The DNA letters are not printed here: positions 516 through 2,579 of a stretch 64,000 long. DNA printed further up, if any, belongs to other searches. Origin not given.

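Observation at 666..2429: CapA-like phosphoesterase fused to a VanY-type D,D-carboxypeptidase, overlapping rnr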

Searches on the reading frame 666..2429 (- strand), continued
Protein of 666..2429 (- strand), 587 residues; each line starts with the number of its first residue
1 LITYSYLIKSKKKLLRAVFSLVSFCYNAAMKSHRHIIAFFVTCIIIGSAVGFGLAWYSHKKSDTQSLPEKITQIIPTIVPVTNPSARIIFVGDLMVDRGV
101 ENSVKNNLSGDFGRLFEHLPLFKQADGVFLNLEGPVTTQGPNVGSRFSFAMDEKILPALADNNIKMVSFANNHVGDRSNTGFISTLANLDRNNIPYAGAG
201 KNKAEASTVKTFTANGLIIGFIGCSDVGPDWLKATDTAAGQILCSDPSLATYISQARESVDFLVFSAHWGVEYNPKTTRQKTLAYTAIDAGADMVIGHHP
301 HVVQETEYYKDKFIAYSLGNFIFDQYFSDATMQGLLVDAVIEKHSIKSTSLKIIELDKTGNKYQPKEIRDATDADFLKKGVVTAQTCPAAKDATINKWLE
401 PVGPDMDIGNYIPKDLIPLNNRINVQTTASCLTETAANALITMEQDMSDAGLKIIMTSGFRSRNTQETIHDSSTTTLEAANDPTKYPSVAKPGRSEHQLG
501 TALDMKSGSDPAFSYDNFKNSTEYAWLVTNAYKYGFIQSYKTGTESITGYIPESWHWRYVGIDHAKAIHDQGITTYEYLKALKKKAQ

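Call 39: fold_search(model_id=the predicted structure, library=pdb)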
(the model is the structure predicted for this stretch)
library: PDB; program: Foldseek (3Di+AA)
matches with E <= 10: 1354; with E <= 0.001: 103
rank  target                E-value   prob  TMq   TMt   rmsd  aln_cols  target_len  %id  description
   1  8gq9                  6.4e-22  1.00  0.44  0.56   5.6       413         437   18  Crystal structure of lasso peptide epimerase MslH (released 2023-06-21)
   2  8itg_A                3.2e-21  1.00  0.45  0.56   5.2       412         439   18  Crystal structure of lasso peptide epimerase MslH in complexed with precursor peptide variant MslAW21G (released 2023-06-21)
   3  8gqb                  8.2e-21  1.00  0.45  0.56   5.5       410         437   18  Crystal structure of lasso peptide epimerase MslH D11A mutant (released 2023-06-21)
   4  8ith                  1.5e-20  1.00  0.44  0.55   5.9       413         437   18  Crystal structure of lasso peptide epimerase MslH H295N (released 2023-06-21)
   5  4ox3                  3.4e-15  1.00  0.29  0.73   6.2       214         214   33  Structure of the LdcB LD-carboxypeptidase reveals the molecular basis of peptidoglycan recognition (released 2014-06-11)
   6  4jid_B                1.0e-14  1.00  0.27  0.82   3.1       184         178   34  Crystal structure of BaLdcB / VanY-like L,D-carboxypeptidase Zinc(II)-free (released 2013-04-03)
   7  4mph_A                1.2e-14  1.00  0.28  0.83   3.4       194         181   32  Crystal structure of BaLdcB / VanY-like L,D-carboxypeptidase Zinc(II)-bound (released 2013-09-25)
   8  4mph_B                2.6e-14  1.00  0.28  0.81   4.0       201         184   31  Crystal structure of BaLdcB / VanY-like L,D-carboxypeptidase Zinc(II)-bound (released 2013-09-25)
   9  4jid_A                2.9e-14  1.00  0.27  0.78   4.8       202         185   34  Crystal structure of BaLdcB / VanY-like L,D-carboxypeptidase Zinc(II)-free (released 2013-04-03)
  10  5zhf_A                7.6e-13  1.00  0.28  0.80   3.6       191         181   30  Structure of VanYB unbound (released 2018-09-05)
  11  5hnm_E                1.1e-12  1.00  0.27  0.79   3.8       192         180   28  Crystal structure of vancomycin resistance D,D-pentapeptidase VanY E175A mutant from VanB-type resistance cassette in  (released 2016-02-10)
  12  5hnm_C                1.2e-12  1.00  0.27  0.81   3.4       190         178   29  Crystal structure of vancomycin resistance D,D-pentapeptidase VanY E175A mutant from VanB-type resistance cassette in  (released 2016-02-10)
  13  5hnm_A                1.9e-12  1.00  0.27  0.81   3.4       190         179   30  Crystal structure of vancomycin resistance D,D-pentapeptidase VanY E175A mutant from VanB-type resistance cassette in  (released 2016-02-10)
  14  6a6a_A                2.2e-12  1.00  0.28  0.79   3.8       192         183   31  VanYB in complex with D-Alanine (released 2018-09-05)
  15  5hnm_B                3.6e-12  1.00  0.27  0.78   3.6       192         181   29  Crystal structure of vancomycin resistance D,D-pentapeptidase VanY E175A mutant from VanB-type resistance cassette in  (released 2016-02-10)
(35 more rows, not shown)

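Call 41: search_protein_representatives(protein=window:666-2342:-)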
Query: 558 residues. Proteins with E-value up to 0.001 (for the whole library): 37867; up to 1e-10: 23212; up to 1e-30: 1433. The best 150 are listed.
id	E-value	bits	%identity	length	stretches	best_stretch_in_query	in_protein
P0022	5.0e-241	817.4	65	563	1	1-556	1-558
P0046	5.4e-151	520.2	47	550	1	10-550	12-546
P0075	4.9e-143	494.0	47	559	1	51-554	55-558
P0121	7.2e-141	486.8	44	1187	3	43-338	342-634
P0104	5.2e-125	434.5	44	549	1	25-554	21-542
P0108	3.1e-124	431.9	46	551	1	14-551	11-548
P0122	2.2e-119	415.9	46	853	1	59-551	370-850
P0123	2.6e-116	405.8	48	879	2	57-330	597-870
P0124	3.4e-115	402.1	43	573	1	33-551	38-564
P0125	1.1e-111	390.5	41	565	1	57-551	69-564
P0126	1.1e-109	383.9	42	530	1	48-547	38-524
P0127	4.7e-106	371.9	43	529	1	58-552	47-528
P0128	4.2e-104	365.5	43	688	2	53-337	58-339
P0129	4.6e-102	358.8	46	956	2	51-319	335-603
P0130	1.1e-98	347.6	39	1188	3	57-332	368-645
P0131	2.3e-98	346.6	36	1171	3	55-342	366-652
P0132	7.6e-92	325.0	44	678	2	53-317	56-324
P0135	5.8e-79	282.5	48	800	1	51-340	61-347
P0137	1.5e-78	281.2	38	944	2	56-336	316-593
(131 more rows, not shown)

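Call 42: search_protein_families(library=pfam, proteins=[P0121, P0122, P0123, P0128, P0129, P0130, P0131, P0132, P0135, P0137], max_evalue=0.0001)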
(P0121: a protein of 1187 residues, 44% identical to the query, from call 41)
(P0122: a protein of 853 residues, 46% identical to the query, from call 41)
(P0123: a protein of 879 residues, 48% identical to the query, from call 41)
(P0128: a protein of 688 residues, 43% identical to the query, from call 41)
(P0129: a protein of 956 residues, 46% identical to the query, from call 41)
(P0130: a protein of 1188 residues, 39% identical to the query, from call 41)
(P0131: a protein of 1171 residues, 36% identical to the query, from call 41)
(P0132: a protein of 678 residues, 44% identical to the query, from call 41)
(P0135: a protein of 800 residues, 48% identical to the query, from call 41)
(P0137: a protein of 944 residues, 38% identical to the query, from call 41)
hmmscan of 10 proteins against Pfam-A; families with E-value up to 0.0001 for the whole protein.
P0121 (1187 aa): 5 families
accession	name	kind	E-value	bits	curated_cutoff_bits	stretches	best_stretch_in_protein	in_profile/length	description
PF09587.15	PGA_cap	-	3.7e-118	394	27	2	358-595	2-255/255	Bacterial capsule synthesis protein PGA_cap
PF00768.25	Peptidase_S11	-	2e-43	149.1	27.6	1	99-297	6-220/239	D-alanyl-D-alanine carboxypeptidase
PF02557.22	VanY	-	5.2e-36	123.8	25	1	1033-1160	3-130/132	D-alanyl-D-alanine carboxypeptidase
PF13354.11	Beta-lactamase2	-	4.9e-13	49.4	22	1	112-270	6-177/214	Beta-lactamase enzyme family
PF02113.21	Peptidase_S13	-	1.8e-05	24.1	22.8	0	101-151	12-64/444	D-Ala-D-Ala carboxypeptidase 3 (S13) family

P0122 (853 aa): 5 families
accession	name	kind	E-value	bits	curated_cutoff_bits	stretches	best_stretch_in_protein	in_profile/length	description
PF09587.15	PGA_cap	-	3.3e-69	233.6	27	1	369-607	1-255/255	Bacterial capsule synthesis protein PGA_cap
PF00768.25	Peptidase_S11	-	1.9e-37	129.4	27.6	1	118-315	8-221/239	D-alanyl-D-alanine carboxypeptidase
PF02557.22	VanY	-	1e-35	122.9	25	1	709-831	4-131/132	D-alanyl-D-alanine carboxypeptidase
PF13354.11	Beta-lactamase2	-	1.2e-06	28.4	22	1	126-264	3-147/214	Beta-lactamase enzyme family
PF02113.21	Peptidase_S13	-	4.4e-05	22.9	22.8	0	122-165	17-61/444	D-Ala-D-Ala carboxypeptidase 3 (S13) family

P0123 (879 aa): 5 families
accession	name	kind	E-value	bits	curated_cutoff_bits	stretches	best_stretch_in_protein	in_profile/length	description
PF09587.15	PGA_cap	-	2.3e-67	227.6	27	1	598-836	1-255/255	Bacterial capsule synthesis protein PGA_cap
PF00768.25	Peptidase_S11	-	7.6e-37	127.5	27.6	1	90-285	7-218/239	D-alanyl-D-alanine carboxypeptidase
PF02557.22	VanY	-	2.4e-35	121.6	25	1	436-562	3-131/132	D-alanyl-D-alanine carboxypeptidase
PF13354.11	Beta-lactamase2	-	1.4e-11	44.6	22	1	99-236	3-146/214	Beta-lactamase enzyme family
PF02113.21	Peptidase_S13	-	3.3e-05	23.3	22.8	0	95-144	18-69/444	D-Ala-D-Ala carboxypeptidase 3 (S13) family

P0128 (688 aa): 1 family
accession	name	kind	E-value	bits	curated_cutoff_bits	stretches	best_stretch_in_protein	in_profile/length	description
PF09587.15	PGA_cap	-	1.3e-114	382.5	27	2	64-301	2-255/255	Bacterial capsule synthesis protein PGA_cap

P0129 (956 aa): 5 families
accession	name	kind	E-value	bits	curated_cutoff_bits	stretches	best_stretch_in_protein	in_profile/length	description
PF09587.15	PGA_cap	-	2.9e-69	233.9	27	1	342-580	1-255/255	Bacterial capsule synthesis protein PGA_cap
PF02557.22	VanY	-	1.2e-38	132.3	25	1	829-956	4-132/132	D-alanyl-D-alanine carboxypeptidase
PF00768.25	Peptidase_S11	-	2.1e-36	126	27.6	1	87-283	6-218/239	D-alanyl-D-alanine carboxypeptidase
PF13354.11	Beta-lactamase2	-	1.8e-06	27.9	22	1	95-275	1-188/214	Beta-lactamase enzyme family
PF02113.21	Peptidase_S13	-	5.5e-06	25.8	22.8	0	88-138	13-63/444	D-Ala-D-Ala carboxypeptidase 3 (S13) family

P0130 (1188 aa): 4 families
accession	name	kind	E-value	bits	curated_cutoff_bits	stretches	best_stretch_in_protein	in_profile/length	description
PF09587.15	PGA_cap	-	4.5e-114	380.7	27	2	369-610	1-255/255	Bacterial capsule synthesis protein PGA_cap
PF02557.22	VanY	-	6.4e-36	123.5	25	1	1042-1169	4-132/132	D-alanyl-D-alanine carboxypeptidase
PF00768.25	Peptidase_S11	-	7.5e-34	117.7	27.6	1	116-313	7-218/239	D-alanyl-D-alanine carboxypeptidase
PF13354.11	Beta-lactamase2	-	6.4e-07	29.4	22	1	123-306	1-189/214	Beta-lactamase enzyme family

P0131 (1171 aa): 4 families
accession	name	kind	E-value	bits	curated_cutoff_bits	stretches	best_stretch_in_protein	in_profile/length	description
PF09587.15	PGA_cap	-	5.8e-112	373.7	27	2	369-609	1-255/255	Bacterial capsule synthesis protein PGA_cap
PF00768.25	Peptidase_S11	-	4.2e-41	141.4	27.6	1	116-314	7-220/239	D-alanyl-D-alanine carboxypeptidase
PF02557.22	VanY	-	5.3e-35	120.5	25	1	1042-1169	4-131/132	D-alanyl-D-alanine carboxypeptidase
PF13354.11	Beta-lactamase2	-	9.5e-09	35.3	22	1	123-314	1-199/214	Beta-lactamase enzyme family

P0132 (678 aa): 2 families
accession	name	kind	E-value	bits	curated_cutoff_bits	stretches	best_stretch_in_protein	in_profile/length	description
PF09587.15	PGA_cap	-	2.8e-104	348.6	27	2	61-303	1-255/255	Bacterial capsule synthesis protein PGA_cap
PF00149.33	Metallophos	-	4.1e-05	24.5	21.5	0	228-281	137-191/191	Calcineurin-like phosphoesterase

P0135 (800 aa): 4 families
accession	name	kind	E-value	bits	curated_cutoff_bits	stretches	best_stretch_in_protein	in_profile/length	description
PF09587.15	PGA_cap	-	3.4e-63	214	27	1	69-306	2-255/255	Bacterial capsule synthesis protein PGA_cap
PF10282.15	Lactonase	-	2.8e-09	37.1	21.7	0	626-701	249-328/344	Lactonase, 7-bladed beta-propeller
PF25174.1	Beta-prop_THOC3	-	1.1e-05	25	305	0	725-781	93-148/272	THOC3 beta-propeller domain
PF23414.1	Beta-prop_EML_2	-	4.3e-05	23.5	90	0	712-782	31-101/266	Echinoderm microtubule-associated protein second beta-propeller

P0137 (944 aa): 2 families
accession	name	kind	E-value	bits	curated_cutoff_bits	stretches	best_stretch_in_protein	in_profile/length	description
PF09587.15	PGA_cap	-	2.9e-110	368.2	27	2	319-556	2-255/255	Bacterial capsule synthesis protein PGA_cap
PF00768.25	Peptidase_S11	-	9.6e-29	101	27.6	2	129-250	93-221/239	D-alanyl-D-alanine carboxypeptidase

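Call 65: list_cluster_members(proteins=[window:669-2342:-, window:669-2429:-, P0001])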
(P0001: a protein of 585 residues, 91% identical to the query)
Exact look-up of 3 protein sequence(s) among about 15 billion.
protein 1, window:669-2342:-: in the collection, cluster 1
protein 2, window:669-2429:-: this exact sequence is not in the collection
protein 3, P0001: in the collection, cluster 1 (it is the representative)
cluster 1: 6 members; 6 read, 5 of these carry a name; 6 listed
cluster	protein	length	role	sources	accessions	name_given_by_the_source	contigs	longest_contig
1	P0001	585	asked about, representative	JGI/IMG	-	LAS superfamily LD-carboxypeptidase LdcB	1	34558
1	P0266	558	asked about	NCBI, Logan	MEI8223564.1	MAG: CapA family protein [bacterium]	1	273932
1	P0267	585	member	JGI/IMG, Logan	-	LAS superfamily LD-carboxypeptidase LdcB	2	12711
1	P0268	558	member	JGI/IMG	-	LAS superfamily LD-carboxypeptidase LdcB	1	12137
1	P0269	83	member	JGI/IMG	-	D-alanyl-D-alanine carboxypeptidase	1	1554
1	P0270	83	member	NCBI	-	-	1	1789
